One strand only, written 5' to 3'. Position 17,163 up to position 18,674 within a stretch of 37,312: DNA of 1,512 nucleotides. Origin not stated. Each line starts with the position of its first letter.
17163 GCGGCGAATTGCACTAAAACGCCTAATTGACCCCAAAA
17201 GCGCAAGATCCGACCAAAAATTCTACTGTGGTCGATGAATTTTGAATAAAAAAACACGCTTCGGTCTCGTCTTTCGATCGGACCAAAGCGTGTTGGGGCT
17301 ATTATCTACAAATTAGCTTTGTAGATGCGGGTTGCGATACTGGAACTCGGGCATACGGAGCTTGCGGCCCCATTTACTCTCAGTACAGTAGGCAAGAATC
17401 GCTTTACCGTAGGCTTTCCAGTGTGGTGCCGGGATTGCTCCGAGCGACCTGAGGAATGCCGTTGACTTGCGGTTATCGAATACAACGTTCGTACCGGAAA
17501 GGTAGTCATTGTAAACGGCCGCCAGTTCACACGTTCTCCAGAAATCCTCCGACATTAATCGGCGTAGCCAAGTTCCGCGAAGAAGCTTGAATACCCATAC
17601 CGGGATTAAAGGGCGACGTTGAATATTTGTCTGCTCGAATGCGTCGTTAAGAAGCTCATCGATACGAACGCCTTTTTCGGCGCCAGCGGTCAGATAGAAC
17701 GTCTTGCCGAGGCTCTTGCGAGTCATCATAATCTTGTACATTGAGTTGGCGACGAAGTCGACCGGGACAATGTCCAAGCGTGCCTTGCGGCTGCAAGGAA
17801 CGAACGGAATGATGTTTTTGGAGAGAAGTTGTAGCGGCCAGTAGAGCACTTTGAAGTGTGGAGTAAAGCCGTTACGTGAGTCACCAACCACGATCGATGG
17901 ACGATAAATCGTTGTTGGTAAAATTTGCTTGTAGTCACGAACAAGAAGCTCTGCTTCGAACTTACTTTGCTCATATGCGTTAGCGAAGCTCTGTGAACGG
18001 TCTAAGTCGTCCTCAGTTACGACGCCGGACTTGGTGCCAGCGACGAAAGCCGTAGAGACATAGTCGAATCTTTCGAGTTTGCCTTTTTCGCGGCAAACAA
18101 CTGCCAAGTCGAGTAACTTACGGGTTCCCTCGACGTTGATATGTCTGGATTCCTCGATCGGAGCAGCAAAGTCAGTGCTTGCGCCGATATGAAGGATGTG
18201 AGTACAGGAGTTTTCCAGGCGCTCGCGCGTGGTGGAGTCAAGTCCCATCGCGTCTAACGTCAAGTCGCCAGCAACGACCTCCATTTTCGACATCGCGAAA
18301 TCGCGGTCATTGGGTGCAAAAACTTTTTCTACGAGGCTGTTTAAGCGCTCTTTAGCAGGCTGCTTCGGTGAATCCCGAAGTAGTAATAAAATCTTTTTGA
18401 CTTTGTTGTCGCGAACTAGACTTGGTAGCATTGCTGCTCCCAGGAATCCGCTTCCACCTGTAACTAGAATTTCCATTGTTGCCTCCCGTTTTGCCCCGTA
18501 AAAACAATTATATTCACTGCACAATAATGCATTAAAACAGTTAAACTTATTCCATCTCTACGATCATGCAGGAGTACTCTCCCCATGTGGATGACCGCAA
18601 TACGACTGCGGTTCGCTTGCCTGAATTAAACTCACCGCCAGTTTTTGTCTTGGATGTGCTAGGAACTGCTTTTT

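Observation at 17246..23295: Self-contained type II FAS/PKS-like operon ending in a thioester reductase (KR - long ACP - double hot-dog DH - KS - triad-less KS - reductase)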

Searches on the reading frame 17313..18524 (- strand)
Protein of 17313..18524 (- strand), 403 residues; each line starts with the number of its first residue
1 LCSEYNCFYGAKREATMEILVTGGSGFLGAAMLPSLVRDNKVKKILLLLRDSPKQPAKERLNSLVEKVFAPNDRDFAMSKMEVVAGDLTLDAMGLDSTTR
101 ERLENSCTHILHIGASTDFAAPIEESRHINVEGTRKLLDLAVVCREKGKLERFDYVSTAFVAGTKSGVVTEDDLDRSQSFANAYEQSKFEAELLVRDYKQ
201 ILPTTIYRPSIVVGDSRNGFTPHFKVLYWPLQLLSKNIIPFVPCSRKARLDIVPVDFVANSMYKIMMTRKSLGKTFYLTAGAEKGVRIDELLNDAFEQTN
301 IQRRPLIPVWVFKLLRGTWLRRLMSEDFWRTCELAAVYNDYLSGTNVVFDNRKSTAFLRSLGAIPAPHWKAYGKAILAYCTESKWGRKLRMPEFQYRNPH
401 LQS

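Call 3: search_protein_families(library=pfam, proteins=[window:17313-18524:-], max_evalue=0.01)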
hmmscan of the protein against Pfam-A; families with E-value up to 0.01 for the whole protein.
window:17313-18524:- (403 aa): 5 families
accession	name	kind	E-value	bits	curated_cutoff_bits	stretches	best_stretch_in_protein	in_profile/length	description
PF07993.18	NAD_binding_4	-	7.8e-60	202.6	20.1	1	21-262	1-258/258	Male sterility protein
PF01370.27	Epimerase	-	1.1e-14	54.9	20.9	1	19-266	1-225/240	NAD dependent epimerase/dehydratase family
PF01073.25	3Beta_HSD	-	1.3e-12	47.8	22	1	20-223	1-192/280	3-beta hydroxysteroid dehydrogenase/isomerase family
PF16363.11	GDP_Man_Dehyd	-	4.7e-07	30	27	1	20-200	1-169/332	GDP-mannose 4,6 dehydratase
PF04321.23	RmlD_sub_bind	-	4.9e-06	26.3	27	1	17-221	1-160/287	RmlD substrate binding domain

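Call 4: search_protein_families(library=ncbifam, proteins=[window:17313-18524:-], max_evalue=0.01)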
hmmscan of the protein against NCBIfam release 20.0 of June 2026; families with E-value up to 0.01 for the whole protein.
window:17313-18524:- (403 aa): 17 families
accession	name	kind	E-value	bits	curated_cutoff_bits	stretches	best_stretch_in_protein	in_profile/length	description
NF005539.0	PRK07201.1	equivalog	3.2e-51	174.9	549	1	17-382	1-352/657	SDR family oxidoreductase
TIGR01746.1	Thioester-redct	subfamily_domain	2.7e-46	158.5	213.35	1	19-295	2-277/371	thioester reductase domain-containing protein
NF038078.1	NRPS_MxcG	equivalog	6.5e-27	93.3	2300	1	13-296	1079-1352/1442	myxochelin non-ribosomal peptide synthetase MxcG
TIGR03443.1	alpha_am_amid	equivalog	1.6e-24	85.5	1030.1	1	5-260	961-1225/1390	L-aminoadipate-semialdehyde dehydrogenase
NF041592.1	carboxyl_red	equivalog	3.7e-20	71.2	1300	1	16-293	764-1062/1160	carboxylic acid reductase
NF047350.1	aureusi_NRPS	equivalog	5e-18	63.5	2500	1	15-195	2026-2197/2373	aureusimine non-ribosomal peptide synthetase AusA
TIGR03466.1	HpnA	hypoth_equivalog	6.9e-16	58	367.65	1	18-354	2-299/327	hopanoid-associated sugar epimerase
NF043036.1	ErythonDh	equivalog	1.4e-10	40.9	325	1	17-199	1-164/321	D-erythronate dehydrogenase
NF042422.1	oxyalk_red_OleD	equivalog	9.1e-09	35.1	580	1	101-222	57-178/329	2-alkyl-3-oxoalkanoate reductase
TIGR01179.1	galE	equivalog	3.6e-07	29.3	262.3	1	19-206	2-170/332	UDP-glucose 4-epimerase GalE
NF042423.1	oxyalk_red_Shew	equivalog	2.4e-06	26.9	580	1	104-217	68-179/331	2-alkyl-3-oxoalkanoate reductase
TIGR01181.1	dTDP_gluc_dehyt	equivalog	5e-06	25.8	365.1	1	19-211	2-180/321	dTDP-glucose 4,6-dehydratase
TIGR02197.1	heptose_epim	equivalog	4.4e-05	22.8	274.6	1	19-197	1-151/316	ADP-glyceromanno-heptose 6-epimerase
TIGR04180.1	EDH_00030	hypoth_equivalog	0.00011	21.4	475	1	19-215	1-178/297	NAD-dependent 4,6-dehydratase LegB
NF052578.1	StrlDmthSdmBMthl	equivalog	0.00035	20.4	600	0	17-329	1-274/328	sterol demethylase protein SdmB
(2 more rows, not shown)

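Call 21: search_solved_structures(query=window:17313-18476:-, max_evalue=0.001)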
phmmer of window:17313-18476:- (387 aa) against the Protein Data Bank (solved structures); distinct sequences matched with E-value up to 0.001: 10.
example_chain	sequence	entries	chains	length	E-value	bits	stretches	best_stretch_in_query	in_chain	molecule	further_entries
4u7w_A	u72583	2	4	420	2.6e-28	102.4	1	3-277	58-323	MxaA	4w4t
8v1x_A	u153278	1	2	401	5.1e-22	81.7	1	2-263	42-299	Type I polyketide synthase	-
4dqv_A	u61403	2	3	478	1e-13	54.4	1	3-277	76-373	PROBABLE PEPTIDE SYNTHETASE NRP (PEPTIDE SYNTHASE) | Peptide synthetase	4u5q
5msc_A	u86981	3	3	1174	1.9e-13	53.4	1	3-282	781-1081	Carboxylic acid reductase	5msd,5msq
5msp_A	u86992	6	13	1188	4.4e-12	49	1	3-276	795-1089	Thioester reductase domain-containing protein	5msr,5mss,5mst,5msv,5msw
5mso_A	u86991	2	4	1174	6.4e-11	45.1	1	3-278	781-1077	Carboxylic acid reductase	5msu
7eoz_A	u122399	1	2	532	1.3e-09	40.8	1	3-158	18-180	Fatty acyl-CoA reductase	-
4f6c_A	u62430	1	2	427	2e-08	36.9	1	4-180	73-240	AusA reductase domain protein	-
4f6l_B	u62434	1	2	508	2.8e-08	36.4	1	4-180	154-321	AusA reductase domain protein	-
8aep_A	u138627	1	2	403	0.00019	23.9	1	3-246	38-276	Acetyl-CoA synthetase-like protein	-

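Call 34: find_homologous_proteins(query=window:17313-18476:-)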
Query window:17313-18476:- (387 aa): 3498 proteins with E <= 0.001 among 8000 candidates; the best 120 are listed.
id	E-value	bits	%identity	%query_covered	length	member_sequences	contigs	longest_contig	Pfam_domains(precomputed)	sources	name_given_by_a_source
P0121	1.2e-256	869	99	100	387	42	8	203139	PF04321.24,PF16363.12,PF01073.26,PF07993.19,PF01370.28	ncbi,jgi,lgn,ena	jgi:thioester reductase-like protein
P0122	6.5e-235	797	89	100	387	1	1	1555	PF04321.24,PF16363.12,PF01073.26,PF07993.19,PF01370.28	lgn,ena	-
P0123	4.4e-232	788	88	100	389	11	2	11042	PF04321.24,PF16363.12,PF01073.26,PF07993.19,PF01370.28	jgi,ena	-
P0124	6.0e-193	659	74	99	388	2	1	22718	PF04321.24,PF16363.12,PF01073.26,PF07993.19,PF01370.28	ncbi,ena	-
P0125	6.2e-191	652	72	99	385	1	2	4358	PF04321.24,PF16363.12,PF01073.26,PF07993.19,PF01370.28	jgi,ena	jgi:long-chain acyl-CoA synthetase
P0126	1.2e-190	652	72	99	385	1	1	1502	PF04321.24,PF16363.12,PF01073.26,PF07993.19,PF01370.28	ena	-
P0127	1.6e-190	651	73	99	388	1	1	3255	PF04321.24,PF16363.12,PF01073.26,PF07993.19,PF01370.28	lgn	-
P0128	3.7e-188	643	73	99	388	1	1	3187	PF04321.24,PF16363.12,PF01073.26,PF07993.19,PF01370.28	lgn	-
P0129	5.2e-188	643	71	99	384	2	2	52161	PF04321.24,PF16363.12,PF01073.26,PF07993.19,PF01370.28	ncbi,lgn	-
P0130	1.2e-187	642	73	99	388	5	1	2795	PF04321.24,PF16363.12,PF01073.26,PF07993.19,PF01370.28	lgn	-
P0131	6.3e-187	639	72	99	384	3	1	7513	PF16363.12,PF01073.26,PF07993.19,PF01370.28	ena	-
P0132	2.3e-186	637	71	99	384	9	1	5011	PF04321.24,PF01073.26,PF07993.19,PF01370.28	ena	-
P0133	3.6e-183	627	69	99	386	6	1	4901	PF04321.24,PF16363.12,PF01073.26,PF07993.19,PF01370.28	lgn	-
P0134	2.1e-179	614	69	99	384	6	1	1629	PF16363.12,PF01073.26,PF07993.19,PF01370.28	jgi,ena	jgi:long-chain acyl-CoA synthetase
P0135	3.1e-179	614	70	99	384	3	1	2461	PF04321.24,PF16363.12,PF01073.26,PF07993.19,PF01370.28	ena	-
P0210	2.1e-112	394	47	99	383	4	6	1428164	PF01073.26,PF07993.19,PF01370.28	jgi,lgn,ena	-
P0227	2.9e-109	384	45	99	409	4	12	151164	PF16363.12,PF01073.26,PF07993.19,PF01370.28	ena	-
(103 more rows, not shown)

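Call 35: find_encoding_contigs(protein=P0210, flank=10000, max_places=2)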
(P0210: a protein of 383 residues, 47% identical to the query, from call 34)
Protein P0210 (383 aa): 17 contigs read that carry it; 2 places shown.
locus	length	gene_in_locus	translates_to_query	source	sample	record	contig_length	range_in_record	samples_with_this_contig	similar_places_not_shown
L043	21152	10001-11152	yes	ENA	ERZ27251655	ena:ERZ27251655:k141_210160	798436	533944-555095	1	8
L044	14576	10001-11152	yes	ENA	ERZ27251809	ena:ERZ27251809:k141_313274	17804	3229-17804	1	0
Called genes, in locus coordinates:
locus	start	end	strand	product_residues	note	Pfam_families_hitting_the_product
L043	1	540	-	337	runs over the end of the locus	PF01370:Epimerase, PF04321:RmlD_sub_bind, PF07993:NAD_binding_4 (faint), PF16363:GDP_Man_Dehyd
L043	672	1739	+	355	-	PF00534:Glycos_transf_1, PF13692:Glyco_trans_1_4, PF00982:Glyco_transf_20 (weak)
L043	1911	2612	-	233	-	PF00005:ABC_tran, PF02463:SMC_N (weak), PF13304:AAA_21 (weak)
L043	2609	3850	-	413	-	PF12704:MacB_PCD, PF02687:FtsX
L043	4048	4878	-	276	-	PF17131:TP_0789-like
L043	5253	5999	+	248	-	PF00106:adh_short, PF23441:SDR, PF08659:KR, PF13561:adh_short_C2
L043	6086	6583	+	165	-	PF00550:PP-binding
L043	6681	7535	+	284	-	PF07977:FabA (faint), PF22818:ApeI-like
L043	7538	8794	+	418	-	PF00109:ketoacyl-synt, PF02801:Ketoacyl-synt_C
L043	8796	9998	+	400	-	PF00109:ketoacyl-synt, PF02801:Ketoacyl-synt_C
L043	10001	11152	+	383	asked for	PF01073:3Beta_HSD, PF01370:Epimerase, PF07993:NAD_binding_4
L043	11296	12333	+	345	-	PF08857:ParBc_2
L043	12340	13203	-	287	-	PF00753:Lactamase_B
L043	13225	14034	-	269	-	PF00950:ABC-3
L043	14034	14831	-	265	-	PF00005:ABC_tran, PF02463:SMC_N (faint), PF13304:AAA_21 (weak)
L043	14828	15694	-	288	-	PF01297:ZnuA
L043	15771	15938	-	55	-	-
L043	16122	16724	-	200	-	PF01066:CDP-OH_P_transf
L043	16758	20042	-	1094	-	PF02811:PHP, PF07733:DNA_pol3_alpha, PF17657:DNA_pol3_finger, PF14579:HHH_6, PF01336:tRNA_anti-codon (weak)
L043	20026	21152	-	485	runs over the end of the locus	-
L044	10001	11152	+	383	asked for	PF01073:3Beta_HSD, PF01370:Epimerase, PF07993:NAD_binding_4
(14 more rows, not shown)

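Call 36: find_encoding_contigs(protein=P0227, flank=10000, max_places=2)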
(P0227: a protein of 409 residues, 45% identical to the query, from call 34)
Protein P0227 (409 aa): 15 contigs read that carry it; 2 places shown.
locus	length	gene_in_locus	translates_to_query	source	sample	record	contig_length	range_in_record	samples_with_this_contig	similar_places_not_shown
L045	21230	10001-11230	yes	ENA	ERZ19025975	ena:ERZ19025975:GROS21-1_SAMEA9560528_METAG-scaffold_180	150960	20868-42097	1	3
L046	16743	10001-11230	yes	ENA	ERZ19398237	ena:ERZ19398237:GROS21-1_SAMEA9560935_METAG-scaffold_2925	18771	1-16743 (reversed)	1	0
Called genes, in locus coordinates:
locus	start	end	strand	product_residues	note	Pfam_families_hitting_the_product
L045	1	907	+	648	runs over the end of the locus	PF13176:TPR_7 (faint), PF13371:TPR_9 (faint), PF13431:TPR_17 (faint), PF00515:TPR_1 (faint), PF07719:TPR_2 (faint), PF13181:TPR_8 (faint), PF13374:TPR_10 (faint), PF10373:EST1_DNA_bind (weak), +6 more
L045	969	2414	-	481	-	-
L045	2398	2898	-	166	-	-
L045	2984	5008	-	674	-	PF00069:Pkinase, PF07714:PK_Tyr_Ser-Thr, PF03109:ABC1 (weak), PF01636:APH (weak), PF00158:Sigma54_activat, PF14532:Sigma54_activ_2, PF07728:AAA_5 (weak), PF25601:AAA_lid_14, +1 more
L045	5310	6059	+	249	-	PF00106:adh_short, PF08659:KR, PF13561:adh_short_C2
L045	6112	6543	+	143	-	PF00550:PP-binding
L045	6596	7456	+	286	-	PF07977:FabA (weak), PF22818:ApeI-like (weak)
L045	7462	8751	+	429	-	PF00109:ketoacyl-synt, PF00108:Thiolase_N (weak), PF02801:Ketoacyl-synt_C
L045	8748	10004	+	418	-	PF00109:ketoacyl-synt, PF02801:Ketoacyl-synt_C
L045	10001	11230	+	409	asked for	PF01073:3Beta_HSD (weak), PF01370:Epimerase, PF07993:NAD_binding_4, PF16363:GDP_Man_Dehyd (faint)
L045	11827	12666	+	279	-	-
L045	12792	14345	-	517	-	-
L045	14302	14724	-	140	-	PF06841:Phage_T4_gp19 (weak)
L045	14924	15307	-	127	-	PF01042:Ribonuc_L-PSP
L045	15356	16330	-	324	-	-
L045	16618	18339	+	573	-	PF00329:Complex1_30kDa, PF00346:Complex1_49kDa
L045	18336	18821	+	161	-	PF01257:2Fe-2S_thioredx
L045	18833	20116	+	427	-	PF01512:Complex1_51K, PF10531:SLBB (weak), PF22461:SLBB_2 (weak), PF10589:NADH_4Fe-4S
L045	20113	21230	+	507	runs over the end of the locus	PF00111:Fer2 (weak), PF13510:Fer2_4, PF10588:NADH-G_4Fe-4S_3, PF22117:Fer4_Nqo3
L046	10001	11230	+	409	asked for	PF01073:3Beta_HSD (weak), PF01370:Epimerase, PF07993:NAD_binding_4, PF16363:GDP_Man_Dehyd (faint)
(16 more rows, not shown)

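Call 55: search_protein_families(library=pfam, proteins=[L045:11827-12666:+], max_evalue=0.01)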
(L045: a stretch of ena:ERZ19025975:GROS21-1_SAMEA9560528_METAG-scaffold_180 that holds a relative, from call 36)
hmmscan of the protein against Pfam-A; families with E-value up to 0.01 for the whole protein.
L045:11827-12666:+ (279 aa): 3 families
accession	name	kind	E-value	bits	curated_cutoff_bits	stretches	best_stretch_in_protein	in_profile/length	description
PF00036.39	EF-hand_1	-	0.00037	20.3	25.4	0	89-106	7-24/29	EF hand domain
PF13202.12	EF-hand_5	-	0.0018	18.1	25.9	0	90-104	7-21/25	EF hand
PF13499.12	EF-hand_7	-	0.0038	18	30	0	89-131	9-61/67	EF-hand domain pair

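Call 64: predict_structure(alignment_id=A3)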
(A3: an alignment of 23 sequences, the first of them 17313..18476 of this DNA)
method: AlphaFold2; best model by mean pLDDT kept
length: 387 residues; sequences in the alignment: 23
mean_pLDDT: 90.0   pTM: 0.90
mean pLDDT of the five models: 90.0, 87.3, 87.2, 86.4, 85.1
residues with pLDDT >= 90: 231; 70-90: 141; 50-70: 14; < 50: 1
segments of 3 or more residues with pLDDT < 50: none
pLDDT, mean of each block of 10 residues (from residue 1): 95 93 97 93 96 95 97 94 97 89 83 95 98 98 89 89 85 96 97 91 72 77 84 91 97 97 90 90 87 84 84 79 86 94 94 92 85 86 63
secondary structure, 60 per line:
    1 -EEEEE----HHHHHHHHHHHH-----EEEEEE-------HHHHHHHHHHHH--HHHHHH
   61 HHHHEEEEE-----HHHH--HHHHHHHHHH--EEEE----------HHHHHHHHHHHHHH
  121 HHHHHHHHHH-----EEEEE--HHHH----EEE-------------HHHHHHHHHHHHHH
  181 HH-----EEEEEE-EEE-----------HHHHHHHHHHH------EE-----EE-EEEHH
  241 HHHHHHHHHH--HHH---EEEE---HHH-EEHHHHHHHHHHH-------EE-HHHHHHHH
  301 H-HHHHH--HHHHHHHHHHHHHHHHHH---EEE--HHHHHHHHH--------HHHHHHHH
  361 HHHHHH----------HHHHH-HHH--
elements in order: E2-6 H11-22 E28-33 H41-52 H55-64 E65-69 H75-78 H81-90 E93-96 H107-130 E136-140 H143-146 E151-153 H167-182 E188-193 E195-197 H209-219 E236-238 H239-250 E259-262 H272-282 H293-301 H303-307 H310-327 E331-333 H336-344 H353-366 H377-381

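Call 67: fold_search(model_id=the predicted structure, library=pdb)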
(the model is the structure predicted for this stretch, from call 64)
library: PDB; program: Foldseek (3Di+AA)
matches with E <= 10: 1881; with E <= 0.001: 1362
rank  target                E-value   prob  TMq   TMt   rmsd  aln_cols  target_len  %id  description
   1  4u7w_A                3.9e-21  1.00  0.77  0.76   4.3       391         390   27  The crystal structure of the terminal R domain from the myxalamid PKS-NRPS biosynthetic pathway (released 2015-08-12)
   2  4u7w_B                9.8e-21  1.00  0.78  0.77   4.2       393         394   26  The crystal structure of the terminal R domain from the myxalamid PKS-NRPS biosynthetic pathway (released 2015-08-12)
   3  4w4t_B                1.1e-20  1.00  0.77  0.77   4.5       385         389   27  The crystal structure of the terminal R domain from the myxalamid PKS-NRPS biosynthetic pathway (released 2015-08-12)
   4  4w4t_A                2.5e-20  1.00  0.76  0.76   4.6       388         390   26  The crystal structure of the terminal R domain from the myxalamid PKS-NRPS biosynthetic pathway (released 2015-08-12)
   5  8v1x_A                1.5e-18  1.00  0.70  0.70   5.8       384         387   24  Crystal structure of polyketide synthase (PKS) thioreductase domain from Streptomyces coelicolor (released 2024-11-27)
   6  7eoz_B                5.7e-18  1.00  0.75  0.62   7.7       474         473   18  The structure of rice Defective Pollen Wall (DPW) in the complex with its cofactor NADP (released 2022-08-24)
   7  8v1x_B                6.4e-18  1.00  0.72  0.72   5.8       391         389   23  Crystal structure of polyketide synthase (PKS) thioreductase domain from Streptomyces coelicolor (released 2024-11-27)
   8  5msv_D                8.4e-18  1.00  0.72  0.56   5.1       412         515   24  Structure of the phosphopantetheine modified PCP-R didomain of carboxylic acid reductase (CAR) in complex with NADP (released 2017-07-05)
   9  5msv_B                8.9e-18  1.00  0.72  0.56   5.1       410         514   23  Structure of the phosphopantetheine modified PCP-R didomain of carboxylic acid reductase (CAR) in complex with NADP (released 2017-07-05)
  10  4u5q_B                1.0e-17  1.00  0.72  0.66   5.0       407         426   24  High resolution crystal structure of reductase (R) domain of nonribosomal peptide synthetase from Mycobacterium tuberc (released 2016-01-13)
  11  5msv_C                1.9e-17  1.00  0.72  0.56   5.1       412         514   23  Structure of the phosphopantetheine modified PCP-R didomain of carboxylic acid reductase (CAR) in complex with NADP (released 2017-07-05)
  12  5msr_D                2.4e-17  1.00  0.70  0.56   5.2       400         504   25  Structure of the unmodified PCP-R domain of carboxylic acid reductase (CAR) from Segniliparus rugosus in complex with  (released 2017-07-05)
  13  5msp                  2.5e-17  1.00  0.68  0.54   5.7       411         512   23  Structure of the unmodified PCP-R didomain of carboxylic acid reductase (CAR) from Segniliparus rugosus in complex with  (released 2017-07-05)
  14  5msr_B                2.6e-17  1.00  0.70  0.54   5.3       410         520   23  Structure of the unmodified PCP-R domain of carboxylic acid reductase (CAR) from Segniliparus rugosus in complex with  (released 2017-07-05)
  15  5msr_C                3.1e-17  1.00  0.71  0.55   5.1       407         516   25  Structure of the unmodified PCP-R domain of carboxylic acid reductase (CAR) from Segniliparus rugosus in complex with  (released 2017-07-05)
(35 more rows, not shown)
